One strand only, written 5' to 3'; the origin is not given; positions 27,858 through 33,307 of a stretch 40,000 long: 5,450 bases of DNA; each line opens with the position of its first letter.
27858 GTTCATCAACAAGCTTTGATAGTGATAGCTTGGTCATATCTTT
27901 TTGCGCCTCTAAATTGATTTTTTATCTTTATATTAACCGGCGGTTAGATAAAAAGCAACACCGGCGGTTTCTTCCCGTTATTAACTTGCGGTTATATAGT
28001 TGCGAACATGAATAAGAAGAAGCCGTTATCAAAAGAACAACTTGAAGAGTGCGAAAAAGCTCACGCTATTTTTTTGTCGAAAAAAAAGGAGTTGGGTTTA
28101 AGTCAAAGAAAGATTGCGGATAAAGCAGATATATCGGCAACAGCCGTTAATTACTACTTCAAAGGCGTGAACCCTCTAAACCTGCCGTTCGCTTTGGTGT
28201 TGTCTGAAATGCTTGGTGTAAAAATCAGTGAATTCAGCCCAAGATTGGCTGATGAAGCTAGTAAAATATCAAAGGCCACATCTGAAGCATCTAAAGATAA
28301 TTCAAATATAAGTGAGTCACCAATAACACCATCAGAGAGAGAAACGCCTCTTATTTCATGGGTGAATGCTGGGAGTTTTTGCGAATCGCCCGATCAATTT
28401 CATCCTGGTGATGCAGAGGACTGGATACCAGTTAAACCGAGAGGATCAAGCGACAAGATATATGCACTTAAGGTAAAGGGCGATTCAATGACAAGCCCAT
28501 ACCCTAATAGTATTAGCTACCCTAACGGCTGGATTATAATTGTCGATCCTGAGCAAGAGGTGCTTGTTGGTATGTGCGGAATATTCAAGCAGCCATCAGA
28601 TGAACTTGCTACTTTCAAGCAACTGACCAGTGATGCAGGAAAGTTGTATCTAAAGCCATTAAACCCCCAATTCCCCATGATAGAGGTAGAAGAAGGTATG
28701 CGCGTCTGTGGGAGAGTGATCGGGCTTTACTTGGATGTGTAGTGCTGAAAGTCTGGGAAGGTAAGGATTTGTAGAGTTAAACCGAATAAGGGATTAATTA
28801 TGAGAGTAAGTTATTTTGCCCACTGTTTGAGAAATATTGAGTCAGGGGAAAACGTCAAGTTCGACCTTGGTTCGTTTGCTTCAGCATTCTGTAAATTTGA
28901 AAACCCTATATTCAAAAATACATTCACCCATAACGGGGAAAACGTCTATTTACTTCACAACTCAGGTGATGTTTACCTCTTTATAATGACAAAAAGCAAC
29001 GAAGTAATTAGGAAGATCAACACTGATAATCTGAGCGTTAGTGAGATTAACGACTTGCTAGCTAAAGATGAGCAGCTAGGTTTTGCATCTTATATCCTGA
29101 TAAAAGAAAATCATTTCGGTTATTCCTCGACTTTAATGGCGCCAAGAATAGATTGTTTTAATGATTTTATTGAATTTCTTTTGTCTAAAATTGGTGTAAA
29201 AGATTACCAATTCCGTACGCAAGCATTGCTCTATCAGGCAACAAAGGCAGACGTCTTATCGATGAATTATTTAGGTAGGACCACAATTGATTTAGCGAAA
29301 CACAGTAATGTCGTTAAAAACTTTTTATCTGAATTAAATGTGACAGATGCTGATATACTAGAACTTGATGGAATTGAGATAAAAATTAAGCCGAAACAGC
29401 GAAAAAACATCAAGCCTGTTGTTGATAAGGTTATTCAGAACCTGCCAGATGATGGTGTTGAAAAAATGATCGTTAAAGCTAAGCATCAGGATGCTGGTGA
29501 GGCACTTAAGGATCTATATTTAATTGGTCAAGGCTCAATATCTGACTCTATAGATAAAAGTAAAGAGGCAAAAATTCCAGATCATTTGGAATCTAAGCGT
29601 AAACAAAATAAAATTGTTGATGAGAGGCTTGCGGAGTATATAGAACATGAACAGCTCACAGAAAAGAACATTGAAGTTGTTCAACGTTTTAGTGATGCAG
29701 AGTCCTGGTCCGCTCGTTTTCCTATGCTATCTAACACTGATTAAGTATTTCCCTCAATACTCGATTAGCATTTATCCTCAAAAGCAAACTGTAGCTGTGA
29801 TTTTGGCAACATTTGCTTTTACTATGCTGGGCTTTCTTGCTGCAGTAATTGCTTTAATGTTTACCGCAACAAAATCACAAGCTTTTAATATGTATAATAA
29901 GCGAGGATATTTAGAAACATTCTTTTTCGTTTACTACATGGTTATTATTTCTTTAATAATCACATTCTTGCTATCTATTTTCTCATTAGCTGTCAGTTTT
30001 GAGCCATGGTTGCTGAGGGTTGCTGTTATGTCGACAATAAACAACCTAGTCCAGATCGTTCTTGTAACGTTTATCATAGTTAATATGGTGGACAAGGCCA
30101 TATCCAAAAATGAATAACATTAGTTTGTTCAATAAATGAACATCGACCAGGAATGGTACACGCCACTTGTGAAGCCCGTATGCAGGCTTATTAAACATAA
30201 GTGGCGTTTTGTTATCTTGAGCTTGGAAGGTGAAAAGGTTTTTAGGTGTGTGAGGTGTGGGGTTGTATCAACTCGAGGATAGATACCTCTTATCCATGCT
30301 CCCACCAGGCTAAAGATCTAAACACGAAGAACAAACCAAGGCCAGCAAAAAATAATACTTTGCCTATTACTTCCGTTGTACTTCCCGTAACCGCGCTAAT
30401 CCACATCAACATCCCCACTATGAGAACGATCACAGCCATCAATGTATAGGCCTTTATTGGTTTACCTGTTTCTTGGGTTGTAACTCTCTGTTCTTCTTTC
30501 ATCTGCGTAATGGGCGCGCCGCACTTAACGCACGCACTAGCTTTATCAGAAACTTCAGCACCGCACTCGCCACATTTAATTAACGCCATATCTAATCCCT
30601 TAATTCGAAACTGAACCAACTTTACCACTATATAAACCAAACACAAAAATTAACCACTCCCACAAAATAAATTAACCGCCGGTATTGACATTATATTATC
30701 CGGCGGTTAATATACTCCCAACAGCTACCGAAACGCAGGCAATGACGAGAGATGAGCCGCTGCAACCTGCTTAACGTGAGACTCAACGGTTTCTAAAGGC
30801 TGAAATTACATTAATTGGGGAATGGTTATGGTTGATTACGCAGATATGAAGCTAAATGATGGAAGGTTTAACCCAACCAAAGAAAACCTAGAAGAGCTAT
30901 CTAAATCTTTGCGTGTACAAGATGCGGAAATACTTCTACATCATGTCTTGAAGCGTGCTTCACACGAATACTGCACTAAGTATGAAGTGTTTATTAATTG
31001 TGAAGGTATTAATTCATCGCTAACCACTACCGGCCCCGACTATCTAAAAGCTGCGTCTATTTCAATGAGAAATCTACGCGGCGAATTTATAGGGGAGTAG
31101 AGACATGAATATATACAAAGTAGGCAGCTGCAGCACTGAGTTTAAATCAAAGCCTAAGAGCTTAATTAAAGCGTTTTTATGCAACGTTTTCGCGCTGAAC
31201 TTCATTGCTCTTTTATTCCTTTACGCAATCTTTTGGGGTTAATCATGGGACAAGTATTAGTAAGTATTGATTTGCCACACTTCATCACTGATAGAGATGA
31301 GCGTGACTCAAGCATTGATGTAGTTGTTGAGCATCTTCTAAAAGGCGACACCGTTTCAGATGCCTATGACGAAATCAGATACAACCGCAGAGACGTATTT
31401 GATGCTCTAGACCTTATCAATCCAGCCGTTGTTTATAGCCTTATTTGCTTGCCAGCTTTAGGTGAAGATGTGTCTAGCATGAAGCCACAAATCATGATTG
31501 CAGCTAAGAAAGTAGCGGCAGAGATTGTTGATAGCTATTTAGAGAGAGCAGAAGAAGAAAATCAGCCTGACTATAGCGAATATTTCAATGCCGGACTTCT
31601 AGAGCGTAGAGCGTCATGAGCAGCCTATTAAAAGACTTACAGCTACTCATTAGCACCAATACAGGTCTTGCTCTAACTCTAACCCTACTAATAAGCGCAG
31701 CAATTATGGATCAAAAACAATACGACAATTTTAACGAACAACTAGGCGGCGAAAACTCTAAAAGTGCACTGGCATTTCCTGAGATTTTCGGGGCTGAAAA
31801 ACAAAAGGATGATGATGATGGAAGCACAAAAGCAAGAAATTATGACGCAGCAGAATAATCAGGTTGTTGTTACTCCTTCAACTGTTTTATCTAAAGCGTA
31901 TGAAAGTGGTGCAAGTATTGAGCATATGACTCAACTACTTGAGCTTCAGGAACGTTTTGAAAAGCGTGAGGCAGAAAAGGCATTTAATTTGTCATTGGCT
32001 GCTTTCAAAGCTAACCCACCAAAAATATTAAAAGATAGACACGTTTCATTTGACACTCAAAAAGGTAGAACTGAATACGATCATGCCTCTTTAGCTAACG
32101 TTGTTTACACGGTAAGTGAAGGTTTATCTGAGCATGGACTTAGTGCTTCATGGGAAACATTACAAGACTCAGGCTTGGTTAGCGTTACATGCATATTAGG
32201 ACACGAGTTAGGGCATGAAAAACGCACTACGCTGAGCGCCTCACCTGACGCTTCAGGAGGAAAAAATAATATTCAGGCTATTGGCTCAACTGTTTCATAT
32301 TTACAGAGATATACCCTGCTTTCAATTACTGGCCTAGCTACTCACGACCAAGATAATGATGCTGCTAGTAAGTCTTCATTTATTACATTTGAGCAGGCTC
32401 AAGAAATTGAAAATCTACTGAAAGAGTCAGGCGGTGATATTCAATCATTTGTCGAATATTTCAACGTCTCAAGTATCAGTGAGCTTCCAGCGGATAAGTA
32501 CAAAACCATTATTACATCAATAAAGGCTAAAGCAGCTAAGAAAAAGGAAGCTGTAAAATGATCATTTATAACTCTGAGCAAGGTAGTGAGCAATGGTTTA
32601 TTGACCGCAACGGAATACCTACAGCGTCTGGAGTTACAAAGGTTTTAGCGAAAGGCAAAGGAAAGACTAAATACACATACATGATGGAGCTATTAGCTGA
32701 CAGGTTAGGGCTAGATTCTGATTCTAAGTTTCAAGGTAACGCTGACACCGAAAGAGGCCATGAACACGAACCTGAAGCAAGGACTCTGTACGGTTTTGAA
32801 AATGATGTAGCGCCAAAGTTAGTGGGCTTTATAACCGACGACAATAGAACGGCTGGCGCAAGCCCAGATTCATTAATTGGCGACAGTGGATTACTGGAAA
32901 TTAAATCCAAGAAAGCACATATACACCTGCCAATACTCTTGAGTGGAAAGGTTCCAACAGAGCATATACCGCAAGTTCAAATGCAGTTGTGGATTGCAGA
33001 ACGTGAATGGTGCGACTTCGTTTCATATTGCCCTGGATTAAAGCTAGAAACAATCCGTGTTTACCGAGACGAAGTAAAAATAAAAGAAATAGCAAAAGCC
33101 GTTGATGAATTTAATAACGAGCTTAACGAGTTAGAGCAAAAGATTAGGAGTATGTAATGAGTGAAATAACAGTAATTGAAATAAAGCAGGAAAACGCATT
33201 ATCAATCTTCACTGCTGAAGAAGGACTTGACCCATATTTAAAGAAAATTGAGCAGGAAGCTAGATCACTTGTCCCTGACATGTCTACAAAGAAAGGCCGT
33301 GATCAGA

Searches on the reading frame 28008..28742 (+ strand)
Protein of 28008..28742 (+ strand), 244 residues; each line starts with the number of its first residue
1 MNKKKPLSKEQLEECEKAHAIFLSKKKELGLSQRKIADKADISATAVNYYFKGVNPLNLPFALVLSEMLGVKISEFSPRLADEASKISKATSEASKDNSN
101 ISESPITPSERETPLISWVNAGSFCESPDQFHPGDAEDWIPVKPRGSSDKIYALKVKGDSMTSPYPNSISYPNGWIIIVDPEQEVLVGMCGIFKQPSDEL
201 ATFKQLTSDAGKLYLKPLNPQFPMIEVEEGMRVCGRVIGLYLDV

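Call 13: search_protein_families(library=pfam, proteins=[window:28008-28742:+], max_evalue=0.001)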
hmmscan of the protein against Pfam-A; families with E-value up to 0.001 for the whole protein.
window:28008-28742:+ (244 aa): 2 families
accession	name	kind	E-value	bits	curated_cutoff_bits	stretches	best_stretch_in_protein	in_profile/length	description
PF00717.28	Peptidase_S24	-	6.1e-19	68.3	23.3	1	114-238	1-116/116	Peptidase S24-like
PF01381.28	HTH_3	-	4.1e-08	33.6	23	1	27-76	6-55/55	Helix-turn-helix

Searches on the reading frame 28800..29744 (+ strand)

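Call 13: search_protein_families(library=pfam, proteins=[window:28800-29744:+], max_evalue=0.001)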
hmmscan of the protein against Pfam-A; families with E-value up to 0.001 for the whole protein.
window:28800-29744:+ (314 aa): 1 family
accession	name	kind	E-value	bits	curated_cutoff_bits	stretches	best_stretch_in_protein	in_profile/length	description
PF15969.10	RexA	-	3.4e-61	207.3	25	1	1-230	1-230/235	Intracellular sensor of Lambda phage, Abi component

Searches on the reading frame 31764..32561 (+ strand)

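Call 13: search_protein_families(library=pfam, proteins=[window:31764-32561:+], max_evalue=0.001)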
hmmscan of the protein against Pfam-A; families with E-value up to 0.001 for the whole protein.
window:31764-32561:+ (265 aa): 1 family
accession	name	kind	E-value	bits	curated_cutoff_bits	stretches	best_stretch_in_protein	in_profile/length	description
PF04404.17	ERF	-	1.4e-14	54.8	25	1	78-204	5-130/153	ERF superfamily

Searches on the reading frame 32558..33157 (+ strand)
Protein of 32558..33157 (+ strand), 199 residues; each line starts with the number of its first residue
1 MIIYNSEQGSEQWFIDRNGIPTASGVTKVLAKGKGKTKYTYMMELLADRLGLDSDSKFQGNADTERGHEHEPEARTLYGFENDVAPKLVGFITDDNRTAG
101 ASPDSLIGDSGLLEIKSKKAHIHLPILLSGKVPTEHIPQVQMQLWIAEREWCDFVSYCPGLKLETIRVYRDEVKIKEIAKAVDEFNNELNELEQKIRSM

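Call 10: search_protein_families(library=pfam, proteins=[window:32558-33157:+], max_evalue=0.01)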
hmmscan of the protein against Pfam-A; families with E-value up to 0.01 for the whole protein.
window:32558-33157:+ (199 aa): 1 family
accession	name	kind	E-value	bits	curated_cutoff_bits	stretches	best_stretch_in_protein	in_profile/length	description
PF09588.16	YqaJ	-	4.6e-22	79.4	22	1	12-149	1-149/150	YqaJ-like viral recombinase domain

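Call 11: search_protein_families(library=phrogs, proteins=[window:32558-33157:+], max_evalue=0.001)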
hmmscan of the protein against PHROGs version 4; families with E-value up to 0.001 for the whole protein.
window:32558-33157:+ (199 aa): 4 families
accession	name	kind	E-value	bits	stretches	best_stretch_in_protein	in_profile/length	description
phrog_149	-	DNA, RNA and nucleotide metabolism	1.2e-36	127.5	1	4-198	595-802/1242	exonuclease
phrog_434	-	DNA, RNA and nucleotide metabolism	9.2e-21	75.4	1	5-190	52-237/372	RecE-like recombination exonuclease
phrog_19855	-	head and packaging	6.2e-10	38.3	1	5-150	461-599/1257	virion structural protein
phrog_7655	-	DNA, RNA and nucleotide metabolism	1e-05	25.6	1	1-155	1-150/551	RecE-like recombination exonuclease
